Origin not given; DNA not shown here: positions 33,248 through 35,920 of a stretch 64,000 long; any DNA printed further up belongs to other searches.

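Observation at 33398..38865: Orphan VirD4/TraG-type coupling ATPase operonic with a pentapeptide-repeat protein, next to a TolC-like/SPOR lipoprotein, with no other T4SS gene nearby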

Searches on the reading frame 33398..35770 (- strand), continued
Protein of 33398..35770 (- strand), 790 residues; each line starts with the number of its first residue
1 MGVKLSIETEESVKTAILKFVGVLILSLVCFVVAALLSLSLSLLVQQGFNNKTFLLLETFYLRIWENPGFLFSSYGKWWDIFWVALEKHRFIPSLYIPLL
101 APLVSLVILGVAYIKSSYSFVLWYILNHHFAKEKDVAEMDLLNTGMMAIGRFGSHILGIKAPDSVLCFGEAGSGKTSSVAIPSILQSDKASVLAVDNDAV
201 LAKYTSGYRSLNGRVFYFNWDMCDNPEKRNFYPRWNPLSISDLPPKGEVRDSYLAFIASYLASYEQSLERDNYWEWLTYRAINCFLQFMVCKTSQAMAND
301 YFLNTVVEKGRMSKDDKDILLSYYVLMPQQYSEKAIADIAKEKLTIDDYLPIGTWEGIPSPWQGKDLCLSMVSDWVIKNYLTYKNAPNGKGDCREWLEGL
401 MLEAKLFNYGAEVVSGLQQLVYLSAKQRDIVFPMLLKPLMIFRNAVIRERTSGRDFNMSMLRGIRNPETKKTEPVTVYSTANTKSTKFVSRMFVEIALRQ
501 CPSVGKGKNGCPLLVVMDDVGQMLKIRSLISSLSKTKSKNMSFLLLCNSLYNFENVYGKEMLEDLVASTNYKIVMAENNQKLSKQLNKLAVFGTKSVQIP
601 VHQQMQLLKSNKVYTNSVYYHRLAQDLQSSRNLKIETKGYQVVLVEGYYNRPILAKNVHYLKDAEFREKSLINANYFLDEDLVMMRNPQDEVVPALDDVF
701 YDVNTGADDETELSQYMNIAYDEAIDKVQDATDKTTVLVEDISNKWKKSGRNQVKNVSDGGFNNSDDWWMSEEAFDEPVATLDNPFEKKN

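Call 14: find_related_loci(query=A1, collection=genome_contigs, flank=10000)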
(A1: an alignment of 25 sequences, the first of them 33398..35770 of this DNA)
Query A1 (790 aa) in genome_contigs; peptide patterns used: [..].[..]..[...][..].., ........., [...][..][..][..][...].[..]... (x = any residue, [..] = any of these).
214 stretches matched a pattern; 160 encode a relative of the query (tblastn E <= 1e-3); the best 80 are kept; 80 distinct loci.
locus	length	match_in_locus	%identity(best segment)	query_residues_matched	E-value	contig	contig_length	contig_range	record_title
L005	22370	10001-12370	74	1-789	0e+0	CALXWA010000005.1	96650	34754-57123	MAG: uncultured Alphaproteobacteria bacterium isolate BRZ_FL__bin18 genome assembly, contig: BRZ_FL__NODE_388_length_966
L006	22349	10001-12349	57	1-789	0e+0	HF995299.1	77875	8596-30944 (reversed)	Proteobacteria bacterium CAG:495 genomic scaffold, scf97, whole genome shotgun sequence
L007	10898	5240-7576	53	1-788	0e+0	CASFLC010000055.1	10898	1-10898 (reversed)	uncultured proteobacterium isolate SI.A99.metabat-bins.196 genome assembly, contig: SI.A99.metabat-bins.196.fa_k141_1771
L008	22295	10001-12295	53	1-789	0e+0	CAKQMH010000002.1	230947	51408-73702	MAG: uncultured Alphaproteobacteria bacterium isolate REFINED_METABAT215_TOP10_CONTIGS_1500_ASSEMBLY_K77_MERGED__Hadza_M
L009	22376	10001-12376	51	1-789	0e+0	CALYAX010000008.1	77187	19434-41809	MAG: uncultured Alphaproteobacteria bacterium isolate BRZ_DH__bin41 genome assembly, contig: BRZ_DH__NODE_379_length_771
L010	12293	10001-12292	49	5-774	0e+0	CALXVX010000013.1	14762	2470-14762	MAG: uncultured Alphaproteobacteria bacterium isolate E21__bin46 genome assembly, contig: E21__k127_6323637, whole genom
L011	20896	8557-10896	50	5-789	0e+0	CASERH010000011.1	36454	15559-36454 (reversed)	uncultured proteobacterium isolate O27_L1_392392_idba_bin.56 genome assembly, contig: O27_L1_392392_idba_bin.56.fa_scaff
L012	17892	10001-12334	49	4-786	0e+0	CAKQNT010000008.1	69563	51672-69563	MAG: uncultured Alphaproteobacteria bacterium isolate REFINED_METABAT215_TOP10_CONTIGS_1500_ASSEMBLY_K77_MERGED__Hadza_M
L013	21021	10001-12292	49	17-789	0e+0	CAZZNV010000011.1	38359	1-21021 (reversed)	MAG TPA_asm: uncultured Azospirillaceae bacterium isolate SRP199465_co1_58 genome assembly, contig: NODE_2331_length_383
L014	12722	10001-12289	51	1-789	0e+0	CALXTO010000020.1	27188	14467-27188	MAG: uncultured Alphaproteobacteria bacterium isolate BRZ_CT__bin33 genome assembly, contig: BRZ_CT__NODE_2334_length_27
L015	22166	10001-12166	52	64-789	0e+0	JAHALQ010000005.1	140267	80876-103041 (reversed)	MAG: Proteobacteria bacterium isolate L3_072_000M1_dasL3_072_000M1_concoct_80 L3_072_000M1_scaffold_188, whole genome sh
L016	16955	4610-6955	49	1-789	0e+0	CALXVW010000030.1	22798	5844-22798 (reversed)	MAG: uncultured Alphaproteobacteria bacterium isolate E40__bin9 genome assembly, contig: E40__k127_4006441, whole genome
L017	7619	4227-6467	49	27-789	0e+0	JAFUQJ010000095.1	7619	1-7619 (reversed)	MAG: Alphaproteobacteria bacterium isolate RGIG4730 Roe_deer_Rectum.Co__c1510116, whole genome shotgun sequence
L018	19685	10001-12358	48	1-790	0e+0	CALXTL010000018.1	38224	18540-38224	MAG: uncultured Alphaproteobacteria bacterium isolate BRZ_KN__bin99 genome assembly, contig: BRZ_KN__NODE_1253_length_38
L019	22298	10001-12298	49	1-788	0e+0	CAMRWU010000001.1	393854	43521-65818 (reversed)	MAG TPA_asm: uncultured proteobacterium isolate SRR13573577_bin.13_metawrap_v1.3_MAG genome assembly, contig: NODE.1_len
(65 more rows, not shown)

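Call 25: predict_structure(alignment_id=A1)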
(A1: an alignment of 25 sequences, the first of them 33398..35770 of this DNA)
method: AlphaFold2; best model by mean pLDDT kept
length: 790 residues; sequences in the alignment: 25
mean_pLDDT: 79.7   pTM: 0.74
mean pLDDT of the five models: 79.7, 79.1, 78.5, 76.6, 76.1
residues with pLDDT >= 90: 177; 70-90: 455; 50-70: 90; < 50: 68
segments of 3 or more residues with pLDDT < 50: 1-4, 605-611, 739-772, 774-784, 786-790
pLDDT, mean of each block of 10 residues (from residue 1): 49 66 84 87 84 84 87 86 84 82 84 67 69 85 81 87 89 88 93 91 94 93 89 90 84 90 66 81 94 92 87 88 90 87 84 90 90 90 72 86 91 90 84 87 88 87 87 93 88 89 56 90 80 85 90 83 85 87 84 64 51 65 76 70 84 88 90 89 81 80 63 75 74 50 43 36 39 43 44
secondary structure, 60 per line:
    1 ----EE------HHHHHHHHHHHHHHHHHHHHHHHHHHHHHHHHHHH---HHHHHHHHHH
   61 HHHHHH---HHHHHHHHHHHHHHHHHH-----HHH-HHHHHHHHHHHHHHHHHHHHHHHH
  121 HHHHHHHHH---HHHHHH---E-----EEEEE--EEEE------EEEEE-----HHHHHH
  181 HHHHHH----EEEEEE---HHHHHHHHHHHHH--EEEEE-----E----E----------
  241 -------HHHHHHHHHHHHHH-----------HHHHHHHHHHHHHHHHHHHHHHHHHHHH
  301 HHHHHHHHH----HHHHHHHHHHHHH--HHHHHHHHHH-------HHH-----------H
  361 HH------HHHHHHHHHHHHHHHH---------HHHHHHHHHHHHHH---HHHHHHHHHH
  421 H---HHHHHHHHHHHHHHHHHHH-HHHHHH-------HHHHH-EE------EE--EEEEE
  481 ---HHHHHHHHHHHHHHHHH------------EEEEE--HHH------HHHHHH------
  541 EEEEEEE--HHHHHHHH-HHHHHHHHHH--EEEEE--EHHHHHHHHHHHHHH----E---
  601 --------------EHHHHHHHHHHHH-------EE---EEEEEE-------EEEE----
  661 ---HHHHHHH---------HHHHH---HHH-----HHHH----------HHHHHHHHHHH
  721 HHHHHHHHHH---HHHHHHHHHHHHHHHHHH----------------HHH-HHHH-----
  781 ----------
elements in order (helices of 4 or more, strands of 3 or more residues): H13-47 H51-66 H70-87 H97-129 H133-138 E148-152 E155-158 E165-169 H175-186 E191-196 H200-212 E215-219 H248-261 H273-309 H314-326 H329-338 H369-384 H394-407 H411-421 H425-443 H445-450 H458-462 E476-480 H484-500 E513-517 H529-534 E541-547 H550-557 H559-568 E571-575 H579-592 H616-627 E640-645 E653-656 H664-670 H680-684 H696-699 H710-730 H734-751 H772-775

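Call 29: fold_search(model_id=the predicted structure, library=pdb)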
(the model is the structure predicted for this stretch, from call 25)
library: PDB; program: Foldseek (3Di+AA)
matches with E <= 10: 487; with E <= 0.001: 53
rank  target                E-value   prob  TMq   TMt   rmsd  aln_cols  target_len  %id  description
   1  8dol_A                3.4e-15  1.00  0.40  0.56  16.2       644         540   13  Mechanism of regulation of the Helicobacter pylori Cagbeta ATPase by CagZ (released 2023-02-15)
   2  8dol_D                5.7e-14  1.00  0.42  0.61  16.8       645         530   12  Mechanism of regulation of the Helicobacter pylori Cagbeta ATPase by CagZ (released 2023-02-15)
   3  8dol_B                1.2e-13  1.00  0.39  0.60  15.6       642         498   12  Mechanism of regulation of the Helicobacter pylori Cagbeta ATPase by CagZ (released 2023-02-15)
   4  8dol_C                2.0e-13  1.00  0.42  0.62  15.6       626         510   12  Mechanism of regulation of the Helicobacter pylori Cagbeta ATPase by CagZ (released 2023-02-15)
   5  8dol_F                4.2e-13  1.00  0.43  0.62  15.8       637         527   14  Mechanism of regulation of the Helicobacter pylori Cagbeta ATPase by CagZ (released 2023-02-15)
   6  1e9r_G                2.3e-07  1.00  0.34  0.59   8.2       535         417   11  Bacterial conjugative coupling protein TrwBdeltaN70. Trigonal form in complex with sulphate. (released 2001-02-06)
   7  1gl6_E                2.4e-07  1.00  0.31  0.54   9.8       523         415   12  Plasmid coupling protein TrwB in complex with the non-hydrolysable GTP analogue GDPNP (released 2002-05-16)
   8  1e9r_E                2.9e-07  1.00  0.31  0.54   9.5       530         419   12  Bacterial conjugative coupling protein TrwBdeltaN70. Trigonal form in complex with sulphate. (released 2001-02-06)
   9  1gl6_B                5.0e-07  1.00  0.31  0.53   9.9       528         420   13  Plasmid coupling protein TrwB in complex with the non-hydrolysable GTP analogue GDPNP (released 2002-05-16)
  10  1e9s_L                5.5e-07  1.00  0.30  0.52  10.1       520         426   12  Bacterial conjugative coupling protein TrwBdeltaN70. Unbound monoclinic form. (released 2001-02-06)
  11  1e9r_B                6.1e-07  1.00  0.32  0.55   9.1       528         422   12  Bacterial conjugative coupling protein TrwBdeltaN70. Trigonal form in complex with sulphate. (released 2001-02-06)
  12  1e9s_M                6.1e-07  1.00  0.33  0.56  10.3       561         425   11  Bacterial conjugative coupling protein TrwBdeltaN70. Unbound monoclinic form. (released 2001-02-06)
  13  1e9s_F                6.4e-07  1.00  0.33  0.56  10.4       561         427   11  Bacterial conjugative coupling protein TrwBdeltaN70. Unbound monoclinic form. (released 2001-02-06)
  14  1e9s_I                6.7e-07  1.00  0.31  0.53  10.1       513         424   11  Bacterial conjugative coupling protein TrwBdeltaN70. Unbound monoclinic form. (released 2001-02-06)
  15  1gl6_G                7.0e-07  1.00  0.32  0.56   9.7       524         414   14  Plasmid coupling protein TrwB in complex with the non-hydrolysable GTP analogue GDPNP (released 2002-05-16)
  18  1e9r_F                9.4e-07  1.00  0.33  0.57   8.6       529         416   13  Bacterial conjugative coupling protein TrwBdeltaN70. Trigonal form in complex with sulphate. (released 2001-02-06)
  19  1e9r_D                9.4e-07  1.00  0.33  0.57   8.5       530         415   12  Bacterial conjugative coupling protein TrwBdeltaN70. Trigonal form in complex with sulphate. (released 2001-02-06)
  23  1e9r_A                1.0e-06  1.00  0.30  0.53  10.5       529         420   11  Bacterial conjugative coupling protein TrwBdeltaN70. Trigonal form in complex with sulphate. (released 2001-02-06)
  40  6sz9_A                1.1e-05  1.00  0.27  0.43  10.1       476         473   16  Type IV Coupling Complex (T4CC) from L. pneumophila. (released 2020-05-13)
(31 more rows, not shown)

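Call 33: search_protein_families(library=padloc, proteins=[window:33398-35770:-], max_evalue=0.01)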
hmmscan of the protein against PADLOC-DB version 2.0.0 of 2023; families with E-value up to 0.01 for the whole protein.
window:33398-35770:- (790 aa): 0 families

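Call 54: search_protein_representatives(alignment_id=A1)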
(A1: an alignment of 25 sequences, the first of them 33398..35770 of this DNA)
Query: 25 sequences, 785 profile positions. Proteins with E-value up to 0.001 (for the whole library): 3860; up to 1e-10: 940; up to 1e-30: 159. The best 150 are listed.
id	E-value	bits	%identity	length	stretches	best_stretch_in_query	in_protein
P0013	0.0e+00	1168.3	-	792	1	1-784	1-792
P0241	0.0e+00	1029.1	-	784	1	1-784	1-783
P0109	0.0e+00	1024.3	-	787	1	1-783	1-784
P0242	2.3e-283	958.7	-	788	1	19-784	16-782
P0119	3.9e-282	954.7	-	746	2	1-681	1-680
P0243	2.8e-280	948.5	-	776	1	1-784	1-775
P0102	9.0e-267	903.9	-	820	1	10-775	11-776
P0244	5.7e-245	831.8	-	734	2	15-695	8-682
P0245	8.7e-240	814.6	-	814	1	4-784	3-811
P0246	1.5e-234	797.3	-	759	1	10-777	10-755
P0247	1.1e-230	784.5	-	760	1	11-784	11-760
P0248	3.0e-228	776.5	-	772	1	5-784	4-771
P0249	1.4e-227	774.2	-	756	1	16-782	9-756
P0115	8.1e-217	738.7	-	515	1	1-515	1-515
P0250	6.7e-212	722.4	-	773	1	14-782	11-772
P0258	7.0e-162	557.0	-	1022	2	10-726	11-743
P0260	2.8e-144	498.7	-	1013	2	14-775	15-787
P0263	8.9e-140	483.9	-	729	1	13-711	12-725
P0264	8.4e-134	464.1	-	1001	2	14-701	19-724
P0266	7.7e-131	454.3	-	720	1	11-687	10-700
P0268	8.6e-128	444.2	-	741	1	14-697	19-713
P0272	2.8e-122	426.0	-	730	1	22-668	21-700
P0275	5.5e-115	401.9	-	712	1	14-671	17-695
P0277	1.2e-108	380.9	-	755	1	88-658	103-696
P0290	2.4e-71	257.5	-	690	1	24-585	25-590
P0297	3.3e-63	230.6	-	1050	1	8-666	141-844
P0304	1.1e-57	212.4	-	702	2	35-293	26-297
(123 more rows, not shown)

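Call 55: find_encoding_contigs(protein=P0266, flank=10000, max_places=3)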
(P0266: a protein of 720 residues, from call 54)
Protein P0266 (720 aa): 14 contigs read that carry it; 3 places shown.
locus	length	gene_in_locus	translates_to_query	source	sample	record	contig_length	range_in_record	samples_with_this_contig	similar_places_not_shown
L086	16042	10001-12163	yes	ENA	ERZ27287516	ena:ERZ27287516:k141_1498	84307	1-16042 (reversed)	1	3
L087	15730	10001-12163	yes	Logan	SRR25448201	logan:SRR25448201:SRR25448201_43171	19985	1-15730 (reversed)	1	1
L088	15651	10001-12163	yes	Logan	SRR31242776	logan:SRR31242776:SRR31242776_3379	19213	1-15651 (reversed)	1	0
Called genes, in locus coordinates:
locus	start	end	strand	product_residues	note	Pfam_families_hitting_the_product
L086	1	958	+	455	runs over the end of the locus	PF01488:Shikimate_DH (faint), PF02254:TrkA_N, PF03435:Sacchrp_dh_NADP (faint), PF03807:F420_oxidored (faint), PF13241:NAD_binding_7 (faint), PF21799:MurD-like_N (faint), PF02254:TrkA_N, PF02080:TrkA_C, +1 more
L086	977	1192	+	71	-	PF17209:Hfq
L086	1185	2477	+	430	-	PF13167:GTP-bdg_N, PF16360:GTP-bdg_M, PF01926:MMR_HSR1, PF19275:HflX_C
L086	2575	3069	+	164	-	-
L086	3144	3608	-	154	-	PF00293:NUDIX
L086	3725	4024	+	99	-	-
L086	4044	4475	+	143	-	PF00293:NUDIX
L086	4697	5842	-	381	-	-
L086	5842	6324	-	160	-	PF06347:SH3_4, PF08239:SH3_3 (faint)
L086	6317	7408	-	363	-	PF00692:dUTPase (weak)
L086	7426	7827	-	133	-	PF02410:RsfS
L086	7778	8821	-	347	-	PF01018:GTP1_OBG, PF01926:MMR_HSR1, PF02421:FeoB_N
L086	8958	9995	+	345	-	PF00805:Pentapeptide, PF13599:Pentapeptide_4 (weak), PF00805:Pentapeptide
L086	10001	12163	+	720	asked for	PF02534:T4SS-DNA_transf, PF10412:TrwB_AAD_bind, PF12696:TraG-D_C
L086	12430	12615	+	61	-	PF01783:Ribosomal_L32p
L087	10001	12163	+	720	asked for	PF02534:T4SS-DNA_transf, PF10412:TrwB_AAD_bind, PF12696:TraG-D_C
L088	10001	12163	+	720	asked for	PF02534:T4SS-DNA_transf, PF10412:TrwB_AAD_bind, PF12696:TraG-D_C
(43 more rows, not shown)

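Call 57: find_encoding_contigs(protein=P0275, flank=10000, max_places=2)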
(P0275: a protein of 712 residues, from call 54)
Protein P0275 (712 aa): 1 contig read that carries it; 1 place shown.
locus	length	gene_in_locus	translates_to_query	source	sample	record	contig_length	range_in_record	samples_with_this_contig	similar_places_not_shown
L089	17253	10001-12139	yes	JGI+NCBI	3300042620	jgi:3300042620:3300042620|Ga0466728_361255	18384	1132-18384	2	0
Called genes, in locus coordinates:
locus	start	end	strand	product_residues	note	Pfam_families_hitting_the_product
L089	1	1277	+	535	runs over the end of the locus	-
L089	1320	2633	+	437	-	PF01551:Peptidase_M23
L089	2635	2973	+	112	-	PF04519:Bactofilin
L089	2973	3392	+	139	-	PF02502:LacAB_rpiB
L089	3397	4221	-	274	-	-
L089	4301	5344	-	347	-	PF13609:Porin_4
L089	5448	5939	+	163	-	PF02677:QueH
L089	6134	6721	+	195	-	-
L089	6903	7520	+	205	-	PF00163:Ribosomal_S4, PF01479:S4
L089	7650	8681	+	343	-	PF05496:RuvB_N, PF13191:AAA_16 (faint), PF00004:AAA, PF07728:AAA_5 (weak), PF17864:AAA_lid_4, PF05491:WHD_RuvB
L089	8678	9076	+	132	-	PF03061:4HBT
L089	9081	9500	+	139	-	PF13279:4HBT_2, PF03061:4HBT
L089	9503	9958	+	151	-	-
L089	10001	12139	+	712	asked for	PF02534:T4SS-DNA_transf, PF10412:TrwB_AAD_bind, PF12696:TraG-D_C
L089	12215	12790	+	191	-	-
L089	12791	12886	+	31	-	-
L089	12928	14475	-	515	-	-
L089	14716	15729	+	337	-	-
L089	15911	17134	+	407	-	PF00579:tRNA-synt_1b, PF22421:SYY_C-terminal, PF01479:S4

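Call 58: find_encoding_contigs(protein=P0304, flank=10000, max_places=2)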
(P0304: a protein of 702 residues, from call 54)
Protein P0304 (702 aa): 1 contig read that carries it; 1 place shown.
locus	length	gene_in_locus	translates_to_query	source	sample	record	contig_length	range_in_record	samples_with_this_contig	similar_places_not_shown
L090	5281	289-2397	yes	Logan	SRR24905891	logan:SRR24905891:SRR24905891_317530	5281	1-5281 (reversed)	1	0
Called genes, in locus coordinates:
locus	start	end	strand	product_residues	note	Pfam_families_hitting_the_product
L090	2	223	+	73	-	?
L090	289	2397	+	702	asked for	PF02534:T4SS-DNA_transf, PF10412:TrwB_AAD_bind, PF12696:TraG-D_C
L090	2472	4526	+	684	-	PF00580:UvrD-helicase, PF13086:AAA_11 (weak), PF13245:AAA_19, PF13604:AAA_30 (weak), PF13361:UvrD_C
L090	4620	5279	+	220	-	?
